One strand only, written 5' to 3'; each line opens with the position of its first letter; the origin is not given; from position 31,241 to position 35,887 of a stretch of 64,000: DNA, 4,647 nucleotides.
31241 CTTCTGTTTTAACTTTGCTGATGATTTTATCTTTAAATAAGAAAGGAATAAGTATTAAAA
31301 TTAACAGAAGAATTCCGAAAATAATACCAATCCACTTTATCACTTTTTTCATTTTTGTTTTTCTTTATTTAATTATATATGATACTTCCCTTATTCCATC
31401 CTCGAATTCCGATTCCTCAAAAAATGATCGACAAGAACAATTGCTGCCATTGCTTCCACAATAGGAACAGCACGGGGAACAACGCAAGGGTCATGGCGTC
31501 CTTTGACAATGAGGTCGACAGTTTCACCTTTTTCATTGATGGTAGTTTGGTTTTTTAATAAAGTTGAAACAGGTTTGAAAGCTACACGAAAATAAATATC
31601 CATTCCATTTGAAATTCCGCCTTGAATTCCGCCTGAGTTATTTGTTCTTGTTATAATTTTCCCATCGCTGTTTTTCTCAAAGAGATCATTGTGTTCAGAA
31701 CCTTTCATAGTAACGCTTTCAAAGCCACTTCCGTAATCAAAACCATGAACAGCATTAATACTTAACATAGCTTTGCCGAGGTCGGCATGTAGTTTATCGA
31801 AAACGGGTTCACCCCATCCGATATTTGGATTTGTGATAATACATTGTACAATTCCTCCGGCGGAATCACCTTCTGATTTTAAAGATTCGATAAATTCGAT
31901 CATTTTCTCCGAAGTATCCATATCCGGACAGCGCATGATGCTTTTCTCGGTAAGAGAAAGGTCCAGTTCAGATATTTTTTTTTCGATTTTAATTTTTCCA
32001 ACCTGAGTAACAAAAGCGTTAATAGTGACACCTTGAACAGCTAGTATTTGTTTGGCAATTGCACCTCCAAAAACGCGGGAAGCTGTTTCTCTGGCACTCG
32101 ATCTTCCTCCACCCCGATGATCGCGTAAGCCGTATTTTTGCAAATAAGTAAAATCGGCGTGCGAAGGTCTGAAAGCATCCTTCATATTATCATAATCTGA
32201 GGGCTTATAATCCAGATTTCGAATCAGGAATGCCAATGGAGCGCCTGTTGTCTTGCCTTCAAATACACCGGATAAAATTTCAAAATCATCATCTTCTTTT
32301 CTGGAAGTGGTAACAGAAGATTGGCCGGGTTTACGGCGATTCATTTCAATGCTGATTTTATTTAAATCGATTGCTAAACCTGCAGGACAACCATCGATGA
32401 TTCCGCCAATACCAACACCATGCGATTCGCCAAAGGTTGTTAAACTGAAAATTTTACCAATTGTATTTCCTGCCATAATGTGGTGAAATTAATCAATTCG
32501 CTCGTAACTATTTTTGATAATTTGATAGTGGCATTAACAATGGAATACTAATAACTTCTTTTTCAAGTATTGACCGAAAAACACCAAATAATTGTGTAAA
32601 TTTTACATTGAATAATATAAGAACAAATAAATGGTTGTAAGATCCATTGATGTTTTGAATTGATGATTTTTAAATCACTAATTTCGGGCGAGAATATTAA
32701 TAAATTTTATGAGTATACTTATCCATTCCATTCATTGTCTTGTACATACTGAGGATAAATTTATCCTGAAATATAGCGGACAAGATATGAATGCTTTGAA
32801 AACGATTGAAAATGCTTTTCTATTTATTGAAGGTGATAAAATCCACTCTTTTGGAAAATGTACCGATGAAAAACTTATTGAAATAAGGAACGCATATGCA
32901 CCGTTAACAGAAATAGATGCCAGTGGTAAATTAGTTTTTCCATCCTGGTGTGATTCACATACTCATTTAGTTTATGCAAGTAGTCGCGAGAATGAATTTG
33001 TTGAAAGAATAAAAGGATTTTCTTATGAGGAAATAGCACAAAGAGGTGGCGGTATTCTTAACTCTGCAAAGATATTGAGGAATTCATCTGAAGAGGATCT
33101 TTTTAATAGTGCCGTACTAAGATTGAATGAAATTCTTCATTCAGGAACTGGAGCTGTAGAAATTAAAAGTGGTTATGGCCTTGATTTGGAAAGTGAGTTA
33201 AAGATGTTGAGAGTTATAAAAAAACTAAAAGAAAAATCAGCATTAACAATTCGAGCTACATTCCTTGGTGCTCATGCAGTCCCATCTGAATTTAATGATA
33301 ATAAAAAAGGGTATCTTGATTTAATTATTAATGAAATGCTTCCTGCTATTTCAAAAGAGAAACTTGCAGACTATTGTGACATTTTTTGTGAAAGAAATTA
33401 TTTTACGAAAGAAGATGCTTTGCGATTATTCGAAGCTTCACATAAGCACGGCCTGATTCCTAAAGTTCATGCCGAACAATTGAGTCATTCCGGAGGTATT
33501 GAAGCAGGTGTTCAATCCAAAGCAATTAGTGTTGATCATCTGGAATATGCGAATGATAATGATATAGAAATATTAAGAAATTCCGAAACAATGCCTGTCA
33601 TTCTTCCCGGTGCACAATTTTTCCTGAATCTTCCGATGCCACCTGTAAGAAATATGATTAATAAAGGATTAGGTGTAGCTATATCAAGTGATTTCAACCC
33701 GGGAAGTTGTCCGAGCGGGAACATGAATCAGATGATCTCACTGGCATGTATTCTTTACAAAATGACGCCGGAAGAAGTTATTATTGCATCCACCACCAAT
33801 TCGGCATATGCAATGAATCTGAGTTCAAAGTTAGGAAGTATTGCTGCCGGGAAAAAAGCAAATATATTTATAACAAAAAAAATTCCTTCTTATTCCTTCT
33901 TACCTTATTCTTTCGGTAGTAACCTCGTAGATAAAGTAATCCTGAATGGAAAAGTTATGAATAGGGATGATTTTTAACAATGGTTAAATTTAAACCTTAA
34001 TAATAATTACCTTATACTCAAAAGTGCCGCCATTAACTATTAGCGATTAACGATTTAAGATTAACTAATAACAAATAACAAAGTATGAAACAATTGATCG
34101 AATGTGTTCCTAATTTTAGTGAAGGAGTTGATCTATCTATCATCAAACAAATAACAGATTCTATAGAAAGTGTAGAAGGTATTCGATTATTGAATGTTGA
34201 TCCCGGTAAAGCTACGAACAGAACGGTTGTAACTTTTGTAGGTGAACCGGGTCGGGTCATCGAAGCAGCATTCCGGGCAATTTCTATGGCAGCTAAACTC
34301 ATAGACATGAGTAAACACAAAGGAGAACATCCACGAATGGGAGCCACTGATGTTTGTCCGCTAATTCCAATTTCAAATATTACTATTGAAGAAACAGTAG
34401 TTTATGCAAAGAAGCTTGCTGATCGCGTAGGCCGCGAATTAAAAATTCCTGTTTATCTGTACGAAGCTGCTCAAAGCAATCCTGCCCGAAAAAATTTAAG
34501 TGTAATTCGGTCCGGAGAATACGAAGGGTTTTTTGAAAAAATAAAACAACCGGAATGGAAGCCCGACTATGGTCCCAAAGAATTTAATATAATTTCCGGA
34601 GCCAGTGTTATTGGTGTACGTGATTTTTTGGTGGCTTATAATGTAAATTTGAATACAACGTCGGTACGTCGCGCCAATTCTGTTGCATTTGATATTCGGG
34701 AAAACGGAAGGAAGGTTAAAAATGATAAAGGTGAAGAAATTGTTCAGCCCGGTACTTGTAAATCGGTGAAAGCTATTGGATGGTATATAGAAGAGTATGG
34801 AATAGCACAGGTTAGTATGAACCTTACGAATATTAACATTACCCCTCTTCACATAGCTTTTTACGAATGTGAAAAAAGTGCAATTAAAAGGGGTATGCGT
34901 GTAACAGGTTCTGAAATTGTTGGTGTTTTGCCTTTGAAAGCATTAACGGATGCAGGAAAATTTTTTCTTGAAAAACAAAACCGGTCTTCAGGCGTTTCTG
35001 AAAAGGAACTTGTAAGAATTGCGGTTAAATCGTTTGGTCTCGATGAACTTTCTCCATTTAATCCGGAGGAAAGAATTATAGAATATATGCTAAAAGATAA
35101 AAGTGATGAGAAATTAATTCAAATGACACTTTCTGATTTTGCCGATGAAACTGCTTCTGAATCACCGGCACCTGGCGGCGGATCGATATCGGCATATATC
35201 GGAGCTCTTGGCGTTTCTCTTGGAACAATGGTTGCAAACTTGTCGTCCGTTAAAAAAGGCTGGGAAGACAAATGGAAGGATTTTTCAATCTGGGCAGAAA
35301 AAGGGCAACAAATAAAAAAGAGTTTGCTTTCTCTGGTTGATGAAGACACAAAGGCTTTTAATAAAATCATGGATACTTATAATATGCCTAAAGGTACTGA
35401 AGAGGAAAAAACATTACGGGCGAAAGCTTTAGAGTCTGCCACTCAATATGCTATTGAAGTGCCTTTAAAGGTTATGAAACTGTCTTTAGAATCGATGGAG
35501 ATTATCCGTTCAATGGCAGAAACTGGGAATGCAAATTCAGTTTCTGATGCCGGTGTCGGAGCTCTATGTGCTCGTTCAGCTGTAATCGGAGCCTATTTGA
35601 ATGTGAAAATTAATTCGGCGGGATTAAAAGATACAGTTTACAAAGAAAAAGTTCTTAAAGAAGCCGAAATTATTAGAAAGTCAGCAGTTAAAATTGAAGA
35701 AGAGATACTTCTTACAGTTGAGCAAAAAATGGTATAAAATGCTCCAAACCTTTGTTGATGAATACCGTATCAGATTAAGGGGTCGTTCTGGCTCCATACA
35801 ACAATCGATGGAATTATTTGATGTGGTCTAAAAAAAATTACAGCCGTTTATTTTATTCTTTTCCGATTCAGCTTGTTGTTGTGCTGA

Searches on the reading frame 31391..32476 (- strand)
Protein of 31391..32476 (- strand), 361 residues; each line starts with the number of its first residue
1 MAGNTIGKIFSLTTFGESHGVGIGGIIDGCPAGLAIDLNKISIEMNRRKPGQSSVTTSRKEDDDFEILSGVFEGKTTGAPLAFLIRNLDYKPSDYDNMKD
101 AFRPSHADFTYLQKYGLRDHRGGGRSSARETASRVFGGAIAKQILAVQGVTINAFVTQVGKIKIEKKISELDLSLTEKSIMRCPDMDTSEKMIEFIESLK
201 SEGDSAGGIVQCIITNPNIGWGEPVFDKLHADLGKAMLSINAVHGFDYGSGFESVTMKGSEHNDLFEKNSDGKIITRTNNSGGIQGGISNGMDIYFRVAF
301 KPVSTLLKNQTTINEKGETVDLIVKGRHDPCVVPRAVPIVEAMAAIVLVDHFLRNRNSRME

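Call 35: search_protein_families(library=pfam, proteins=[window:31391-32476:-])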
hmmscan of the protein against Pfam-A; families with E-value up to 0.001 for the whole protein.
window:31391-32476:- (361 aa): 1 family
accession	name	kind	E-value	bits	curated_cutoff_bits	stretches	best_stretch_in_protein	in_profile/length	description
PF01264.26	Chorismate_synt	-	1.1e-138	461.8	27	1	10-353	1-327/327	Chorismate synthase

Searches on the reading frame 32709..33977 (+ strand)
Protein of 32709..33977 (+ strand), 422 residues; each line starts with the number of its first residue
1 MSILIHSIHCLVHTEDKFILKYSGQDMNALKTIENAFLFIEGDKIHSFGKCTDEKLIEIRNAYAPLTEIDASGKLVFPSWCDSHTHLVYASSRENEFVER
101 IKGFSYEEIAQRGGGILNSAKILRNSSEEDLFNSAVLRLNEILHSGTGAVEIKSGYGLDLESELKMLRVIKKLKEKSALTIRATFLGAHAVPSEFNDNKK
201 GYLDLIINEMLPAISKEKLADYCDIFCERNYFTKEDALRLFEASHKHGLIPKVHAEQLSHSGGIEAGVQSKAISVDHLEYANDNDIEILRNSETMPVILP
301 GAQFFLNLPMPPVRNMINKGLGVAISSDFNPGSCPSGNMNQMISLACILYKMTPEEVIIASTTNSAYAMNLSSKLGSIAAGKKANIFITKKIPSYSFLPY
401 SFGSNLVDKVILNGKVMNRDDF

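Call 35: search_protein_families(library=pfam, proteins=[window:32709-33977:+])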
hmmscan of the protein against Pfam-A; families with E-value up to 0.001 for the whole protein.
window:32709-33977:+ (422 aa): 2 families
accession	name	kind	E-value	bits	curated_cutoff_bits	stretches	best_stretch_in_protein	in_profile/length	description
PF01979.26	Amidohydro_1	-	3e-17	63.3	25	1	76-416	2-344/345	Amidohydrolase family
PF07969.17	Amidohydro_3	-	3.3e-15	57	29.7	1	127-390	153-445/472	Amidohydrolase family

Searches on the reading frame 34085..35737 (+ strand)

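Call 35: search_protein_families(library=pfam, proteins=[window:34085-35737:+])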
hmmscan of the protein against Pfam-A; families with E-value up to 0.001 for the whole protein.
window:34085-35737:+ (550 aa): 3 families
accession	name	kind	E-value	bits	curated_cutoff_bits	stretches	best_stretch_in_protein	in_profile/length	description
PF07837.17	FTCD_N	-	5.6e-69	231.8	27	1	4-179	1-176/176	Formiminotransferase domain, N-terminal subdomain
PF04961.17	FTCD_C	-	5.7e-66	222.1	24.5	1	348-528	1-181/182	Formiminotransferase-cyclodeaminase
PF02971.19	FTCD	-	2.8e-60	202.9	24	1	181-334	1-145/145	Formiminotransferase domain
